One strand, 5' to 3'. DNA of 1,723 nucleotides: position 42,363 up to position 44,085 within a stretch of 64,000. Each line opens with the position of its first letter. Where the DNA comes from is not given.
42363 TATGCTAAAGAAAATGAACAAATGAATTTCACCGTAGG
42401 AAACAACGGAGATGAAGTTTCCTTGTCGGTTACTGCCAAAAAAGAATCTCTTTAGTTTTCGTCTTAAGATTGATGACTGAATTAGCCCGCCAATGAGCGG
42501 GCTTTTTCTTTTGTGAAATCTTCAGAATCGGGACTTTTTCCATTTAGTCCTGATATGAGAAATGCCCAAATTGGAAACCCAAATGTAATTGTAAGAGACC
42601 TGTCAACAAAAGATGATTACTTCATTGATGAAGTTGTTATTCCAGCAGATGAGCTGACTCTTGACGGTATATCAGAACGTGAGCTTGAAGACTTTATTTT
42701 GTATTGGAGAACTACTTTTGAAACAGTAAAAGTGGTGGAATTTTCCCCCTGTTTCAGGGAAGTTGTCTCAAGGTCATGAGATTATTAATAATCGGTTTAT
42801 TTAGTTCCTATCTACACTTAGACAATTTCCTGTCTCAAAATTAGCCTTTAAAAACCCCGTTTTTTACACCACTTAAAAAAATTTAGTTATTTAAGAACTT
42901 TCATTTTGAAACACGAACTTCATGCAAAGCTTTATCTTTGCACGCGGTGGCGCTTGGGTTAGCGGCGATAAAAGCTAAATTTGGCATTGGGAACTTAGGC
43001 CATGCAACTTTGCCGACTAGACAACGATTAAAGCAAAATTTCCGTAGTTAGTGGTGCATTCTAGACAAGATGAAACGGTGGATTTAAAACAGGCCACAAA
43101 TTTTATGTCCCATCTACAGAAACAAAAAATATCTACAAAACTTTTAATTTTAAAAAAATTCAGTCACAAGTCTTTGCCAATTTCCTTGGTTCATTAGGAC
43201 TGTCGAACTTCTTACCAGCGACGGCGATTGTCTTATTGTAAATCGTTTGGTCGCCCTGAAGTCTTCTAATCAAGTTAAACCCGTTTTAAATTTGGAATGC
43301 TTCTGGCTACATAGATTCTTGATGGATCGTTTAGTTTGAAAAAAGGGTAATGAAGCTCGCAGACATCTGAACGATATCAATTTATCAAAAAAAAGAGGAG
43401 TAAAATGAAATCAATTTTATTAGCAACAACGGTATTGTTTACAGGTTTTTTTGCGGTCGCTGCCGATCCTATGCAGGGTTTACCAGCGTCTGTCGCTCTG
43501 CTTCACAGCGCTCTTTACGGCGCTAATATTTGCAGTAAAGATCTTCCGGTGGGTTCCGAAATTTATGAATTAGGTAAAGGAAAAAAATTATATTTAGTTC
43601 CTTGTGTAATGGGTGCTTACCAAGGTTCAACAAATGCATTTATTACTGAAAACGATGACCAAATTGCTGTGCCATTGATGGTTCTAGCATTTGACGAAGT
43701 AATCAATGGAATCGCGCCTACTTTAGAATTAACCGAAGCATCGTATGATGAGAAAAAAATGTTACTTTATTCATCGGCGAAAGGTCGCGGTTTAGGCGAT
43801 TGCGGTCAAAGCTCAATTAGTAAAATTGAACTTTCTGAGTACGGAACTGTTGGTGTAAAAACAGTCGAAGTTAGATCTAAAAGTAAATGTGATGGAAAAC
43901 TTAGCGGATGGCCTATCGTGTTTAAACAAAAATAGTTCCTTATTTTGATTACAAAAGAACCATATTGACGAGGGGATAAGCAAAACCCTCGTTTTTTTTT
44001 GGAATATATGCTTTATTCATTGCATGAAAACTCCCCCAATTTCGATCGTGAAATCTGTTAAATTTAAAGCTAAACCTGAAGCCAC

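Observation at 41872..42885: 996-bp transposase-less cassette with 22-bp terminal inverted repeats and a 9-bp flanking duplication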

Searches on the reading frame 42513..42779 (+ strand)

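Call 9: search_protein_families(library=pfam, proteins=[window:42513-42779:+], max_evalue=0.1)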
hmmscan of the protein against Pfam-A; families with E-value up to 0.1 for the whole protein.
window:42513-42779:+ (88 aa): 1 family
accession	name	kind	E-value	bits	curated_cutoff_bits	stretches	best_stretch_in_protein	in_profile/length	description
PF17948.6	DnaT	-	0.066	13.4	25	1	53-68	27-42/69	DnaT DNA-binding domain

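Call 19: search_protein_families(library=ncbifam, proteins=[window:42513-42779:+], max_evalue=0.1)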
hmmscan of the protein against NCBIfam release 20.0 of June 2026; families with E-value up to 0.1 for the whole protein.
window:42513-42779:+ (88 aa): 0 families

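Call 83: search_protein_families(library=padloc, proteins=[window:42513-42779:+], max_evalue=0.01)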
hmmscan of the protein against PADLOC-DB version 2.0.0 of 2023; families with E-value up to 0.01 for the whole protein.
window:42513-42779:+ (88 aa): 0 families

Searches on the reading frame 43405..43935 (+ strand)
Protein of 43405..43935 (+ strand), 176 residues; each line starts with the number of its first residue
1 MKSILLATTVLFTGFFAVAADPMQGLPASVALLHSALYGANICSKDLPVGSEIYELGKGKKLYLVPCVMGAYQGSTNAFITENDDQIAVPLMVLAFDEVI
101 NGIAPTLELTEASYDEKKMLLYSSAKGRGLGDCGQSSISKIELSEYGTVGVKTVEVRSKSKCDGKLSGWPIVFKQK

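Call 9: search_protein_families(library=pfam, proteins=[window:43405-43935:+], max_evalue=0.1)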
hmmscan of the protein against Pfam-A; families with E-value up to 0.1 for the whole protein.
window:43405-43935:+ (176 aa): 1 family
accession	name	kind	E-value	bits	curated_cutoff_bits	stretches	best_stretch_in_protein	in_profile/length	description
PF06674.16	DUF1176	-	1.5e-17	64.6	34.8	1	44-172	194-318/322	Protein of unknown function (DUF1176)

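Call 32: find_encoding_contigs(protein=window:43405-43935:+, flank=6000, max_places=6)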
Protein window:43405-43935:+ (176 aa): 1 contig read that carries it; 1 place shown.
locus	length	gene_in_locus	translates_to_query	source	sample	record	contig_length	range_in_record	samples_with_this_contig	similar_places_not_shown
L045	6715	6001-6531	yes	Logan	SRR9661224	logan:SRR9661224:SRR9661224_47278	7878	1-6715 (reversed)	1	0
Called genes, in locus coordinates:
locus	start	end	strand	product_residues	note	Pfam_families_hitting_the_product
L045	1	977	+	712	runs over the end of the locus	?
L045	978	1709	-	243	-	-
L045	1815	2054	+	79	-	-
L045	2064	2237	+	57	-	-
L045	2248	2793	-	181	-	PF12728:HTH_17 (weak)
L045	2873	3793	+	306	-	PF00589:Phage_integrase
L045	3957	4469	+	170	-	-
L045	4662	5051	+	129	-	-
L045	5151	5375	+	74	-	-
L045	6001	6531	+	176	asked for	PF06674:DUF1176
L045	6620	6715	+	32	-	?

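Call 71: search_protein_families(library=ncbifam, proteins=[window:43405-43935:+], max_evalue=0.01)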
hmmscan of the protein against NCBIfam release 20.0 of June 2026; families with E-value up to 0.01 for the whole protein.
window:43405-43935:+ (176 aa): 0 families
